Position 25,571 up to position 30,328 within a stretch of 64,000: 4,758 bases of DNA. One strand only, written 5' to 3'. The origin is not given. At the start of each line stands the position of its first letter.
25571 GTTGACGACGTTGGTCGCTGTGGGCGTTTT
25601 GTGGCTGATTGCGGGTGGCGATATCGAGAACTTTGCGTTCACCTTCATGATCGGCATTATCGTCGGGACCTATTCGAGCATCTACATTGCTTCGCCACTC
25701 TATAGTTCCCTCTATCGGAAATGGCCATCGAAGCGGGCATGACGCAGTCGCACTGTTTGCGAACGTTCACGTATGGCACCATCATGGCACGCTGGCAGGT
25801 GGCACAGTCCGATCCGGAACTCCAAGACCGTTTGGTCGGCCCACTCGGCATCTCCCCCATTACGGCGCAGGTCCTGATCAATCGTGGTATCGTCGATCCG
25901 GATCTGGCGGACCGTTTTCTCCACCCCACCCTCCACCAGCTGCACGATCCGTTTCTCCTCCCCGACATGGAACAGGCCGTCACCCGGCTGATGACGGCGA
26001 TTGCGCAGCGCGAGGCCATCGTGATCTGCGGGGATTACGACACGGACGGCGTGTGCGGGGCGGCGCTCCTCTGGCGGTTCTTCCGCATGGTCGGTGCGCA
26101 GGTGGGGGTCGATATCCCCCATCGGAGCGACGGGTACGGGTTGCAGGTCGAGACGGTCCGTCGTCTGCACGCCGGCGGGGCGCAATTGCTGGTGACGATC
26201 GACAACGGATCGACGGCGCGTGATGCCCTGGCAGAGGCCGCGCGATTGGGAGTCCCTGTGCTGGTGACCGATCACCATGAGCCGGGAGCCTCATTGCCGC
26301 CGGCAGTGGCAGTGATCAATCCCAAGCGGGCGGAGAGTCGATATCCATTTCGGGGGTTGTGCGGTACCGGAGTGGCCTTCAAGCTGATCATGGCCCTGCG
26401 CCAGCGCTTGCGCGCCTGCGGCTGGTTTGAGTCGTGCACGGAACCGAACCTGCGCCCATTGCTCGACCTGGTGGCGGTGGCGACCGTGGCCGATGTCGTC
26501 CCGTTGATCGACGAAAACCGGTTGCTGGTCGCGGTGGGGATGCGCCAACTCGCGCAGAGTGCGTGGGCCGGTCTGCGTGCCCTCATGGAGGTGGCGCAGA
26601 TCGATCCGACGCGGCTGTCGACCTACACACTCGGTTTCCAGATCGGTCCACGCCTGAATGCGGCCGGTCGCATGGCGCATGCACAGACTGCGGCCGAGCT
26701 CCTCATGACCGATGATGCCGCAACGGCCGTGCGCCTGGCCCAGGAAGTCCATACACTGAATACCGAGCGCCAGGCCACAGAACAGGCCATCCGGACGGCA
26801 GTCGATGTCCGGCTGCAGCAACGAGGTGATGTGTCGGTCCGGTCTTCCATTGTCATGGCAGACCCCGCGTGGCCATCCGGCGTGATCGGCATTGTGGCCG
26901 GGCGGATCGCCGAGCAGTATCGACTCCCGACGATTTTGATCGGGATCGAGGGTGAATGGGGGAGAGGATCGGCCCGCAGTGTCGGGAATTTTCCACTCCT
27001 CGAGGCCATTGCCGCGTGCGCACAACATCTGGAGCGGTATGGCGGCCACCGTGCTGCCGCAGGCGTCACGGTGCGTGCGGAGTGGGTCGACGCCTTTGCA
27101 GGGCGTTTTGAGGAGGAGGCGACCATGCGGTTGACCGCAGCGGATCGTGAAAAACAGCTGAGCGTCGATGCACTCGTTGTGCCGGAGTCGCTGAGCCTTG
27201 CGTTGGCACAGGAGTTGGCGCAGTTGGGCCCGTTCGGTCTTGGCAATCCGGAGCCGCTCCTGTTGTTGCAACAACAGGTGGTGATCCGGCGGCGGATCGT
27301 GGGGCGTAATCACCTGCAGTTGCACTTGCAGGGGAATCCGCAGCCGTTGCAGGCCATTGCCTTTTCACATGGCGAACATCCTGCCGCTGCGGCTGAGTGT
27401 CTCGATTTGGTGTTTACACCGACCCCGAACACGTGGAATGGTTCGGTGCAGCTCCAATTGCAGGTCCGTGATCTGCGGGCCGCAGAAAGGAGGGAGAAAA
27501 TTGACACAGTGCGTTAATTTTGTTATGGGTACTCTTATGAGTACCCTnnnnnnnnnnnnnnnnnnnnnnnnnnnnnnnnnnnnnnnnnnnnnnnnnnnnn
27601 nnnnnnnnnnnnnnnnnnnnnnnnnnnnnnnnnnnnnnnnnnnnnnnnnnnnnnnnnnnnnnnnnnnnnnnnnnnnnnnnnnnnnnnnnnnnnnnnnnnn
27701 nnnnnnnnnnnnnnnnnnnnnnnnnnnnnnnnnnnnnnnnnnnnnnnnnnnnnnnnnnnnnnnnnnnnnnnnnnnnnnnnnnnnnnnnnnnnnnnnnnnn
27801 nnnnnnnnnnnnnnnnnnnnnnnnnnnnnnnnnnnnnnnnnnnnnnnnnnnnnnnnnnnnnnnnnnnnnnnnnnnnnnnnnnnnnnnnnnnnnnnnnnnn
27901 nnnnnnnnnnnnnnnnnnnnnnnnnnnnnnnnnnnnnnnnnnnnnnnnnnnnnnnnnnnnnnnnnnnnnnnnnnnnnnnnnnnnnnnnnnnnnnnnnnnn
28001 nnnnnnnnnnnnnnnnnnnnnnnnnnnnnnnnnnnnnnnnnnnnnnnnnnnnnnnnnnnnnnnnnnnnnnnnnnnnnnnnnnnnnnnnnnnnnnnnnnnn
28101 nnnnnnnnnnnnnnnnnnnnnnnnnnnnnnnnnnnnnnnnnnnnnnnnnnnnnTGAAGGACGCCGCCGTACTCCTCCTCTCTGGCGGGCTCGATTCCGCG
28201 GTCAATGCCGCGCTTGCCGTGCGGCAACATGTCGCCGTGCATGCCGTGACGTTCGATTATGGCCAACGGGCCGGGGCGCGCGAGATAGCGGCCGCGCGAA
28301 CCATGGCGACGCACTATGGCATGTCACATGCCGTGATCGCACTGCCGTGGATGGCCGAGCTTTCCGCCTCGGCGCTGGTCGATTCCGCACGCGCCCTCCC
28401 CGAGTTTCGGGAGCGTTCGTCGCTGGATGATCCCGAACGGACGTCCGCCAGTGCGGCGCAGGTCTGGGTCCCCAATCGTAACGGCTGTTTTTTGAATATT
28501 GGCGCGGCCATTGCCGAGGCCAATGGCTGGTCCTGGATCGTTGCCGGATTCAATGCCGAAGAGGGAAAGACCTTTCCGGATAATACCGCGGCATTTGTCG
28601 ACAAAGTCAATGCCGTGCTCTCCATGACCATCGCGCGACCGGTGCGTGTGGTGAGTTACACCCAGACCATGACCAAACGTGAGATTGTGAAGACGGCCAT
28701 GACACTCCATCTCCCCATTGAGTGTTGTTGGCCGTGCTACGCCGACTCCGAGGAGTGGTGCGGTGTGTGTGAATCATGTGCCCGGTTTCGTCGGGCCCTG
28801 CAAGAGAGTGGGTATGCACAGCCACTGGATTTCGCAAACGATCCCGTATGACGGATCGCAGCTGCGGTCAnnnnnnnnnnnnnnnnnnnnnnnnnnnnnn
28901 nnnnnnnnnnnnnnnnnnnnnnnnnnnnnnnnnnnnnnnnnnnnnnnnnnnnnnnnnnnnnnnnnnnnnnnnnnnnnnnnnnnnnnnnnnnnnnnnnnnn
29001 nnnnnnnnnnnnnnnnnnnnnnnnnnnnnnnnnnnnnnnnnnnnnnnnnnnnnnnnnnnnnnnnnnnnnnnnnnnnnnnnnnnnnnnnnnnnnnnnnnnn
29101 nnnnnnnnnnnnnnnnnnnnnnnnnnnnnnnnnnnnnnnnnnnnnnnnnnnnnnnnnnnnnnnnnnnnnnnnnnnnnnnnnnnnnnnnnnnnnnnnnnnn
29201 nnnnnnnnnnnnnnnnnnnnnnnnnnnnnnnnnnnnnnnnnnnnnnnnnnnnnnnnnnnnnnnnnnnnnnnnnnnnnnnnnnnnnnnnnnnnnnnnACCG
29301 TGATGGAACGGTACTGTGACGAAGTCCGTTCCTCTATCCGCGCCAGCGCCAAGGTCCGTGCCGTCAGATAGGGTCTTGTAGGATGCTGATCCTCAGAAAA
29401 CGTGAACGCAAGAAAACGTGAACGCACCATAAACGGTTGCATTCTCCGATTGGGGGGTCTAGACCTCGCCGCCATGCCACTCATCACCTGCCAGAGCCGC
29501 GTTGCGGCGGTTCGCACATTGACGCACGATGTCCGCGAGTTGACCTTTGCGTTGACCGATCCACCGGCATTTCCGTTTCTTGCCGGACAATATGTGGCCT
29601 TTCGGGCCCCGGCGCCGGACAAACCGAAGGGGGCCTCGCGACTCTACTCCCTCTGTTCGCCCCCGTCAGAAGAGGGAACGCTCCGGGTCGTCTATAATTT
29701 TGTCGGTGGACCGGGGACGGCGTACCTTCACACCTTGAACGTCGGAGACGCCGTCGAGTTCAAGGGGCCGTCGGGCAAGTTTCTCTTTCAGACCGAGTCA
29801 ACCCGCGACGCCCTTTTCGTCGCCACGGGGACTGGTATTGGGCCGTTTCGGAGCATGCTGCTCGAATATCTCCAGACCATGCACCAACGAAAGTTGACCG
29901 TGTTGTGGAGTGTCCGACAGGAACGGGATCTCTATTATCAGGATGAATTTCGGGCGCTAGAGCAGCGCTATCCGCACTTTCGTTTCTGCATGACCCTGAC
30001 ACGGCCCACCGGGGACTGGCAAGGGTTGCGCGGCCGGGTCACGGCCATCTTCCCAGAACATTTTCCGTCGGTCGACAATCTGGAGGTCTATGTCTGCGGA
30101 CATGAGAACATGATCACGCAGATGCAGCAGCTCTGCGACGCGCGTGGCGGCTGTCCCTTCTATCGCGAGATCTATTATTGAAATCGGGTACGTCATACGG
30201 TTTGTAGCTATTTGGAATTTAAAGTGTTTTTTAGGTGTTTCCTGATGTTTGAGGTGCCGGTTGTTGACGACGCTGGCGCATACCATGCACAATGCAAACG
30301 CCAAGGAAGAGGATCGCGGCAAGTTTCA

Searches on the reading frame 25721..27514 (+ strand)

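Call 45: search_protein_families(library=pfam, proteins=[window:25721-27514:+], max_evalue=0.001)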
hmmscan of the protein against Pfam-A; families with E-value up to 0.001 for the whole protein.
window:25721-27514:+ (598 aa): 3 families
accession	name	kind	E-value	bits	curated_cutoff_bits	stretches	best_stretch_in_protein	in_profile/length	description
PF17768.7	RecJ_OB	-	5.5e-25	88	27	1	482-584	1-107/107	RecJ OB domain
PF01368.27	DHH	-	3.2e-22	79.5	28.1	1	100-231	2-104/125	DHH family, N-terminal domain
PF02272.25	DHHA1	-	1.2e-09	38.9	25.9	1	379-465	7-98/102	DHHA1 domain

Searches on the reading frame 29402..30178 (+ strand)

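Call 39: search_protein_families(library=pfam, proteins=[window:29402-30178:+], max_evalue=0.001)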
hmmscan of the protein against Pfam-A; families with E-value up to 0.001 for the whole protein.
window:29402-30178:+ (259 aa): 3 families
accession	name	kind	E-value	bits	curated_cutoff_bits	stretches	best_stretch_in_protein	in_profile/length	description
PF00175.26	NAD_binding_1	-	4.3e-24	85.7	22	1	139-242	1-108/109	Oxidoreductase NAD-binding domain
PF00970.30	FAD_binding_6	-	1.8e-13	51.1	21.1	1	33-127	3-97/99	Oxidoreductase FAD-binding domain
PF08030.17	NAD_binding_6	-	3.1e-05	24.5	22.2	0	138-177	5-49/156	Ferric reductase NAD binding domain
